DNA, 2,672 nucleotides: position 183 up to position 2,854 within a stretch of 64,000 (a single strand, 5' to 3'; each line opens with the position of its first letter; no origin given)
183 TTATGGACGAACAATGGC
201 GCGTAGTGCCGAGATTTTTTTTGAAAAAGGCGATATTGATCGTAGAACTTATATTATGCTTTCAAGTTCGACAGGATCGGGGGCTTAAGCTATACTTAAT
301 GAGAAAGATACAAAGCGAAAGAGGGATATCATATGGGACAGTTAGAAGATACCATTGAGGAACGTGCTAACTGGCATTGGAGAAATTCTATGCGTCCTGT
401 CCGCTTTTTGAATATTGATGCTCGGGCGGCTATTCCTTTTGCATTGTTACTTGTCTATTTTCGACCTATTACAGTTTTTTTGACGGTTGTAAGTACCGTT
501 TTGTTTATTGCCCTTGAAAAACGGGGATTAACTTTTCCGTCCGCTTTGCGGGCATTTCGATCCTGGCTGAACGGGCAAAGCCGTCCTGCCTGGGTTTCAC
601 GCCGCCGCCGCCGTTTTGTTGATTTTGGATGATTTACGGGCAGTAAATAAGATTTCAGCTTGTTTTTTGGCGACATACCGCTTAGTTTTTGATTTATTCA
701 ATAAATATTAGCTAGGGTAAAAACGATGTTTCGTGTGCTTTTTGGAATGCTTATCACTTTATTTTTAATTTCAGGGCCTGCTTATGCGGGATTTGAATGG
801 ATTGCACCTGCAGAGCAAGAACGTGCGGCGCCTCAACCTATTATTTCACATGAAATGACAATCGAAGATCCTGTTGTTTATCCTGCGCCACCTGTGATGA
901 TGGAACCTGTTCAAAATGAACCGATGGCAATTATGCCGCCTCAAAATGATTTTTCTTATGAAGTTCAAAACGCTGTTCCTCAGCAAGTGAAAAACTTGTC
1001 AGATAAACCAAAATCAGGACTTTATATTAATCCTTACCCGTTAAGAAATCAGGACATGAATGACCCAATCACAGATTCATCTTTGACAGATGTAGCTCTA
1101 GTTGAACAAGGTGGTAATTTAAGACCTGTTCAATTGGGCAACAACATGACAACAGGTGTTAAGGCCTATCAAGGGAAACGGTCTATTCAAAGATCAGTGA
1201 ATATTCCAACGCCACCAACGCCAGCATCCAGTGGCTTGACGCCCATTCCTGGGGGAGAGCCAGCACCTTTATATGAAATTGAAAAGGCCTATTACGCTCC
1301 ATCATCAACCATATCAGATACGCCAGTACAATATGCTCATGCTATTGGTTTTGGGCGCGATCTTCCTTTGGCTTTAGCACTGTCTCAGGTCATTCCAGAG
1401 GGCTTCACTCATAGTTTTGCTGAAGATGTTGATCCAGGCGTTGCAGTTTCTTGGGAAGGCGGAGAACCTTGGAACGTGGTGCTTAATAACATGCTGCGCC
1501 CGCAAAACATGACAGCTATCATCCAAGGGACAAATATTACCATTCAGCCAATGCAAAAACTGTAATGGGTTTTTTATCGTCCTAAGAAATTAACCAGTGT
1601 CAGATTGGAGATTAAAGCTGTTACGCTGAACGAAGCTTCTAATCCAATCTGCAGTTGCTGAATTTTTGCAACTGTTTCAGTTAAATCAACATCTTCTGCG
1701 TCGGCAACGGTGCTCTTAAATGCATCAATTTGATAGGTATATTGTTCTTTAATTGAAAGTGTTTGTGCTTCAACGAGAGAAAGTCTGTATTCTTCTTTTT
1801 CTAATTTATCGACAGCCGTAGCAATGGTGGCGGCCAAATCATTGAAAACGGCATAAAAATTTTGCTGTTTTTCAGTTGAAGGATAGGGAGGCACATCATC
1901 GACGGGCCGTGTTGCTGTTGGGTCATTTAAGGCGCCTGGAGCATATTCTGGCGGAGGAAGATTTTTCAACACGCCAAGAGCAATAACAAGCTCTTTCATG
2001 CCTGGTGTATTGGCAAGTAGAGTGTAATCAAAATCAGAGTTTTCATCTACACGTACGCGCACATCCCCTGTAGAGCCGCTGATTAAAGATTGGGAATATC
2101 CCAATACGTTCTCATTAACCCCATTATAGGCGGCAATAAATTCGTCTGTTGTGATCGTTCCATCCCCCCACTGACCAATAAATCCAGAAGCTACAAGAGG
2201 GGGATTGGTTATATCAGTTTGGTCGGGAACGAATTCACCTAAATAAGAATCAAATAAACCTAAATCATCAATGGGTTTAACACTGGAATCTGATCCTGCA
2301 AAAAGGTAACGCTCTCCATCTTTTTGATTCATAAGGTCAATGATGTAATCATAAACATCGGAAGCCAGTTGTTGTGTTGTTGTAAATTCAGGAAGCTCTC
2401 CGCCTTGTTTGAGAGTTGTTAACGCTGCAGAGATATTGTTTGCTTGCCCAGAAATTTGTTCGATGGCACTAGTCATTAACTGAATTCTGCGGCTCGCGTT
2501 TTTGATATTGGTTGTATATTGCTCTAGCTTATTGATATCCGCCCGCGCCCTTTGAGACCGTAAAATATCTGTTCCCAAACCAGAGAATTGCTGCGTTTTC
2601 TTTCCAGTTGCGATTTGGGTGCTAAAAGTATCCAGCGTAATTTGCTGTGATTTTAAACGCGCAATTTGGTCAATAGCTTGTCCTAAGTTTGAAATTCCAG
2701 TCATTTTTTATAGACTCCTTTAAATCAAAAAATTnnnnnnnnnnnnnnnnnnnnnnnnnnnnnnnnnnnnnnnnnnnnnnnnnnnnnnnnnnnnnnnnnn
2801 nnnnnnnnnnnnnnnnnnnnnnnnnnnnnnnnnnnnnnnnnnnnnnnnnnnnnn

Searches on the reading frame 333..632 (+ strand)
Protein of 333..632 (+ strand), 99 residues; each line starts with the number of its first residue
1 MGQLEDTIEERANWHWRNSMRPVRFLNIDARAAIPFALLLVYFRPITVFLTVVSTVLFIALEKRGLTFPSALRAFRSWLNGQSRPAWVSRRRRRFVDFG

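Call 47: find_encoding_contigs(protein=window:333-632:+, flank=10000, max_places=3)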
Protein window:333-632:+ (99 aa): 7 contigs read that carry it; 3 places shown.
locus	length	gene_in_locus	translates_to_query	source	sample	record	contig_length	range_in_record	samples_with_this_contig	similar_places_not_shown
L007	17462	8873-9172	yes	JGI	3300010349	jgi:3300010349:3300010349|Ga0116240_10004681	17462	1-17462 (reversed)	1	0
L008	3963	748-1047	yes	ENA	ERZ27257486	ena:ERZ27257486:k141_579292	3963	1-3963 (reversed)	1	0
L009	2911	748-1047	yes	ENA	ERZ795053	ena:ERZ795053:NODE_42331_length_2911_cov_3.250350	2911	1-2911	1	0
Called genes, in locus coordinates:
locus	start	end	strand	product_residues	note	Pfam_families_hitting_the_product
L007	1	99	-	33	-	?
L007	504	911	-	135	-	PF01741:MscL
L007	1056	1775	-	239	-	PF01027:Bax1-I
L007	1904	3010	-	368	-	PF01435:Peptidase_M48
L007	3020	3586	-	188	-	PF04011:LemA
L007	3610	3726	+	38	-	-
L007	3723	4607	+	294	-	PF13098:Thioredoxin_2, PF13462:Thioredoxin_4 (weak)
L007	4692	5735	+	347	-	-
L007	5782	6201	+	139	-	PF01464:SLT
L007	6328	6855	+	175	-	PF16816:DotD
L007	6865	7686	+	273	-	PF16932:T4SS_TraI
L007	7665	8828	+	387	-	PF00437:T2SSE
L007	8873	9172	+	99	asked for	PF28014:IcmT_2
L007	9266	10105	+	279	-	-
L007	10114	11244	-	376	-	PF00669:Flagellin_N (weak)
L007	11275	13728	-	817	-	PF00460:Flg_bb_rod (weak), PF22638:FlgK_D1, PF06429:Flg_bbr_C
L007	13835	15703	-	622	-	-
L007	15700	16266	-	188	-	-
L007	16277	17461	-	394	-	?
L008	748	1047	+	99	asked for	PF28014:IcmT_2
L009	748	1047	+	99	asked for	PF28014:IcmT_2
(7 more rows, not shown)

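Call 76: search_protein_families(library=ncbifam, proteins=[L007:4692-5735:+, L007:3723-4607:+], max_evalue=0.01)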
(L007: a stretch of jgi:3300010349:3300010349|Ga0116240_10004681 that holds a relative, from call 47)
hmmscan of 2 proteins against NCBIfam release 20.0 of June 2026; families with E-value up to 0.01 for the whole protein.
L007:4692-5735:+ (347 aa): 0 families

L007:3723-4607:+ (294 aa): 2 families
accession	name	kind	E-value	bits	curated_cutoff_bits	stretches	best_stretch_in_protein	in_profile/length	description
NF008657.0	PRK11657.1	equivalog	1.6e-36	125.8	124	2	137-280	90-238/251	thiol:disulfide interchange protein DsbG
NF052402.1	ThlOxiredEpsilon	equivalog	5.7e-07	29.4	370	1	152-202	116-165/236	bifunctional thiol oxidoreductase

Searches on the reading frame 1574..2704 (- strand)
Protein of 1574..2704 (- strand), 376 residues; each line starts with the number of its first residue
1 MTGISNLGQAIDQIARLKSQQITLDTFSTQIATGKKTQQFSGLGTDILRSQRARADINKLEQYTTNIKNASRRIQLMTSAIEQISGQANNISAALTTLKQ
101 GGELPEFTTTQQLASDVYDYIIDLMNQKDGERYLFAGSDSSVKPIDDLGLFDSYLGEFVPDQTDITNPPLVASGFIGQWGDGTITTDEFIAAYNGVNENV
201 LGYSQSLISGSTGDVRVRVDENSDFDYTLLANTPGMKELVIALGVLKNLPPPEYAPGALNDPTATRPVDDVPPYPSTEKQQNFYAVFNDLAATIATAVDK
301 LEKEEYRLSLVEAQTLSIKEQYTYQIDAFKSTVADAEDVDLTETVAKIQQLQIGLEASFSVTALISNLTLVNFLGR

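Call 43: search_protein_families(library=pfam, proteins=[window:1574-2704:-], max_evalue=0.01)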
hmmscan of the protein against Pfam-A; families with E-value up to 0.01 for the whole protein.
window:1574-2704:- (376 aa): 2 families
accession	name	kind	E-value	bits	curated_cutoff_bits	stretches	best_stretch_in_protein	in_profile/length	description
PF00669.25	Flagellin_N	-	5.8e-06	26.9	26.6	1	4-122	1-117/139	Bacterial flagellin N-terminal helical region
PF00700.27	Flagellin_C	-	0.0008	20.1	23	1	293-374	3-86/86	Bacterial flagellin C-terminal helical region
